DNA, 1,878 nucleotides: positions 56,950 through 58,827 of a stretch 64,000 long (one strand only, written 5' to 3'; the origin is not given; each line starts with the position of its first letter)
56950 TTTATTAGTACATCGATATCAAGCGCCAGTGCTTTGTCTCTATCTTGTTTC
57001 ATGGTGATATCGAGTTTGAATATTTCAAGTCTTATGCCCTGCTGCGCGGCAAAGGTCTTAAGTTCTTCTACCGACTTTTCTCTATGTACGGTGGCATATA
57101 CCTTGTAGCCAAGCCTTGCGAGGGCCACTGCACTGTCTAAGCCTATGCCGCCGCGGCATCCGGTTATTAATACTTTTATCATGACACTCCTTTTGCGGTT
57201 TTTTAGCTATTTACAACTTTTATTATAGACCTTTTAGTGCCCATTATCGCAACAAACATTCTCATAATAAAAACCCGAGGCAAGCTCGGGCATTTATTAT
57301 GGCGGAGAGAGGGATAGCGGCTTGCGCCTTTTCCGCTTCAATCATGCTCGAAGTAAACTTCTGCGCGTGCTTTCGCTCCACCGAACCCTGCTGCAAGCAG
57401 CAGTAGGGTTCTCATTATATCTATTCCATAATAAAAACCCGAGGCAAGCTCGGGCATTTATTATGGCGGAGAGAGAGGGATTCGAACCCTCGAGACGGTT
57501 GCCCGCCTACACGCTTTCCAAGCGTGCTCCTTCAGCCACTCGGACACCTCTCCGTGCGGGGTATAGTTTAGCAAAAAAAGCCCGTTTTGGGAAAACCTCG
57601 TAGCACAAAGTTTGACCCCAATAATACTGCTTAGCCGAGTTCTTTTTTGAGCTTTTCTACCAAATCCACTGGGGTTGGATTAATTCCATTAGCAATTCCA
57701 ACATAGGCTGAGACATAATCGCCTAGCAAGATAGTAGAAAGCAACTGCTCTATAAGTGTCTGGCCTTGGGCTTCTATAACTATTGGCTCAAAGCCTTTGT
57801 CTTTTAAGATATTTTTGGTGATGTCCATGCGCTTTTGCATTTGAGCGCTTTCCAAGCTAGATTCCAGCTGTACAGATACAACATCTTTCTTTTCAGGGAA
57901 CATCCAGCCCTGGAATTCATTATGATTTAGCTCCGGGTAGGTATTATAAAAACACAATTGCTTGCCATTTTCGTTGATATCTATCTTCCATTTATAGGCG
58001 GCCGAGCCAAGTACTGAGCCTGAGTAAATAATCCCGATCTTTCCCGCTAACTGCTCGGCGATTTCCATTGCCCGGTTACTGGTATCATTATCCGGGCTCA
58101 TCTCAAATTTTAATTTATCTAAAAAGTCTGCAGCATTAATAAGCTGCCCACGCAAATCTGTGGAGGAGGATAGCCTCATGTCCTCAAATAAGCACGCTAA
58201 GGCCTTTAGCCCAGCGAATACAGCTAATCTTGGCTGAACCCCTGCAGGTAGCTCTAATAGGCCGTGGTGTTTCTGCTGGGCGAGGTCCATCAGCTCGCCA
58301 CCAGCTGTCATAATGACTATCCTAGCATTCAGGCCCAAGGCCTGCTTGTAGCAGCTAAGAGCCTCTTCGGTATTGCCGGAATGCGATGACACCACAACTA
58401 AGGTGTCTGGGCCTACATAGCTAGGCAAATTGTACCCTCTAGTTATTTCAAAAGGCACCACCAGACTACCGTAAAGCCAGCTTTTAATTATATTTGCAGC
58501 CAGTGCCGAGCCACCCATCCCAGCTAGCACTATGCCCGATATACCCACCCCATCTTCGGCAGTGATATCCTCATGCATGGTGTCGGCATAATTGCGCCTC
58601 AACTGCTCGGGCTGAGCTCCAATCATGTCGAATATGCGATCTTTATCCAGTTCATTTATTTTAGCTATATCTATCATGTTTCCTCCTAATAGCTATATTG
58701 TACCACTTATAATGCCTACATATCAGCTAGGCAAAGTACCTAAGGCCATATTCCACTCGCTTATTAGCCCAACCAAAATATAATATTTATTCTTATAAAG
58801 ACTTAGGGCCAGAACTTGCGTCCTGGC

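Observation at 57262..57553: tRNA-Ser(GGA) followed by a tandem duplicate of its 3' end + terminator: integrase att scar or decayed second tRNA-Ser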

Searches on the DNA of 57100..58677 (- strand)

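Call 4: search_rna_families(source=window, start=57100, end=57700, threshold=evalue, max_evalue=10, show_alignments=3)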
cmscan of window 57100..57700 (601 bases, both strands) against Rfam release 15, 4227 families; matches with E-value up to 10: 7.
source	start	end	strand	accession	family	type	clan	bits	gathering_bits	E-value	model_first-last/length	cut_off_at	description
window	57467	57553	-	RF00005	tRNA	Gene; tRNA;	CL00001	52.1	29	2.5e-10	1-71/71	no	tRNA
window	57467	57509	+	RF04351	Plastid-psbl-rps4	Cis-reg;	-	35.9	68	6.8e-06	1-53/53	no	Plastid-psbl-rps4 3UTR RNA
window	57466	57519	+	RF04354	Plastid-ycf2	Cis-reg;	-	17.9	65.7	0.69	1-75/75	no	Plastid-ycf2 5UTR RNA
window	57351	57415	+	RF00262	sar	Gene; antisense;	-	16.9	43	1.5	1-68/68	no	sar RNA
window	57203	57298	+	RF02891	AgrB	Gene; antisense;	-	16.8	40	4.1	1-84/84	no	ArsR-gov region gene B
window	57434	57491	-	RF01116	Yfr1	Gene; sRNA;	-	13.1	38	7.9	1-59/59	no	Cyanobacterial functional RNA 1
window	57373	57567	-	RF02223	sX4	Gene; sRNA;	-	12.6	70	3.7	1-167/167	no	Proteobacterial sRNA sX4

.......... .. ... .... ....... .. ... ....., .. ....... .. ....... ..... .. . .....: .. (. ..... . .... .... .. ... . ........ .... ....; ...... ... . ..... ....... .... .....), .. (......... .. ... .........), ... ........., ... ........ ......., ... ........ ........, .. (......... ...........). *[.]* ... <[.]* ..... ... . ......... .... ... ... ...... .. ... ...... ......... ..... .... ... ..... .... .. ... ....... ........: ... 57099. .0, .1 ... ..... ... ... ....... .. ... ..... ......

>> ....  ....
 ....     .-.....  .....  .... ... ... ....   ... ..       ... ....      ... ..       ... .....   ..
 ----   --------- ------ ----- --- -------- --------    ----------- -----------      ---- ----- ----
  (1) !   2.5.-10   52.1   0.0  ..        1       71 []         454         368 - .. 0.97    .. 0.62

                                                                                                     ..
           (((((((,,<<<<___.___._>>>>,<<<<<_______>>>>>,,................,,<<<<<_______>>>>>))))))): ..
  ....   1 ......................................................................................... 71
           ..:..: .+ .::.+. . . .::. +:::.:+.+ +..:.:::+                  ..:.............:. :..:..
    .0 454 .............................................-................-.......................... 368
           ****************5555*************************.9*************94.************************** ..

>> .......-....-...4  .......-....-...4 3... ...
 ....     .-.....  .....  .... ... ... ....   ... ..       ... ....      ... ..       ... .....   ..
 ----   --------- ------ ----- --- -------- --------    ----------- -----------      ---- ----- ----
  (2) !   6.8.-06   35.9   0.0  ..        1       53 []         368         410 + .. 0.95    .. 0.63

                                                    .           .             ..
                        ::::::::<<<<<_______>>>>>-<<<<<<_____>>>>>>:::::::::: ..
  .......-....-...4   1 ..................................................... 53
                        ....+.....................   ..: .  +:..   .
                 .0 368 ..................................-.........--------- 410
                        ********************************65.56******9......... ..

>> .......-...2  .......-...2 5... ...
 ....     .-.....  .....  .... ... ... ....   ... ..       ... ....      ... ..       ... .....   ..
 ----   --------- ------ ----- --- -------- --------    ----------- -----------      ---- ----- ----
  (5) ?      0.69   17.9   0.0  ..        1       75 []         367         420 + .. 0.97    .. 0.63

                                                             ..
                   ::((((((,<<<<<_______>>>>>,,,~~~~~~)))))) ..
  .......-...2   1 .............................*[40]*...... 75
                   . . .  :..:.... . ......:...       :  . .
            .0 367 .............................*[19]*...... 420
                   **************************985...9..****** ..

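Call 92: search_rna_families(sources=[L042, L003], threshold=evalue, max_evalue=1)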
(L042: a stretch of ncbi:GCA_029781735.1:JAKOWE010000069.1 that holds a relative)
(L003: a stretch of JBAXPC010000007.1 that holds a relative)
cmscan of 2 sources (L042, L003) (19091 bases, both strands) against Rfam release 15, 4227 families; matches with E-value up to 1: 6.
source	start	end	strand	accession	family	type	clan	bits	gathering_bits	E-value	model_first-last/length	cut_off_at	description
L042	5618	5704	+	RF00005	tRNA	Gene; tRNA;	CL00001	53.8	29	2.6e-09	1-71/71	no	tRNA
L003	7076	7162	+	RF00005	tRNA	Gene; tRNA;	CL00001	53.7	29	2.9e-09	1-71/71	no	tRNA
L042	5662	5704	-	RF04351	Plastid-psbl-rps4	Cis-reg;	-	45.1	68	6.9e-07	1-53/53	no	Plastid-psbl-rps4 3UTR RNA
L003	7116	7162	-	RF04351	Plastid-psbl-rps4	Cis-reg;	-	40.3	68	1.4e-05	1-53/53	no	Plastid-psbl-rps4 3UTR RNA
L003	7064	7213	+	RF02223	sX4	Gene; sRNA;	-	36.2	70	0.00018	1-167/167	no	Proteobacterial sRNA sX4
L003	7138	7227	+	RF03958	mir-959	Gene; miRNA;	-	26.2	85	0.42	1-91/91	no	mir-959 microRNA precursor family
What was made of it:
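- On tRNA gene or tRNA pseudogene: Rfam RF00005 gives no hit on the spacer at E<=10 in the window (call 4) or at E<=1 in L042 and L003 (call 92).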

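Call 101: search_dna_similar(query=window:57299-57430:-, collection=phages, mode=distant, max_evalue=1, max_rows=10)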
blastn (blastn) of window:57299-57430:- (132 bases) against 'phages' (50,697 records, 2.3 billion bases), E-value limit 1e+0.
No match.

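Call 102: search_dna_similar(query=window:57299-57430:-, collection=plasmids, mode=distant, max_evalue=1, max_rows=10)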
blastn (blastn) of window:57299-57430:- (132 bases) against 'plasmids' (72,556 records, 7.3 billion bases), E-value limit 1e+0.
No match.
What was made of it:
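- Tried and rejected: Phages and plasmids gave no match (calls 101, 102).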
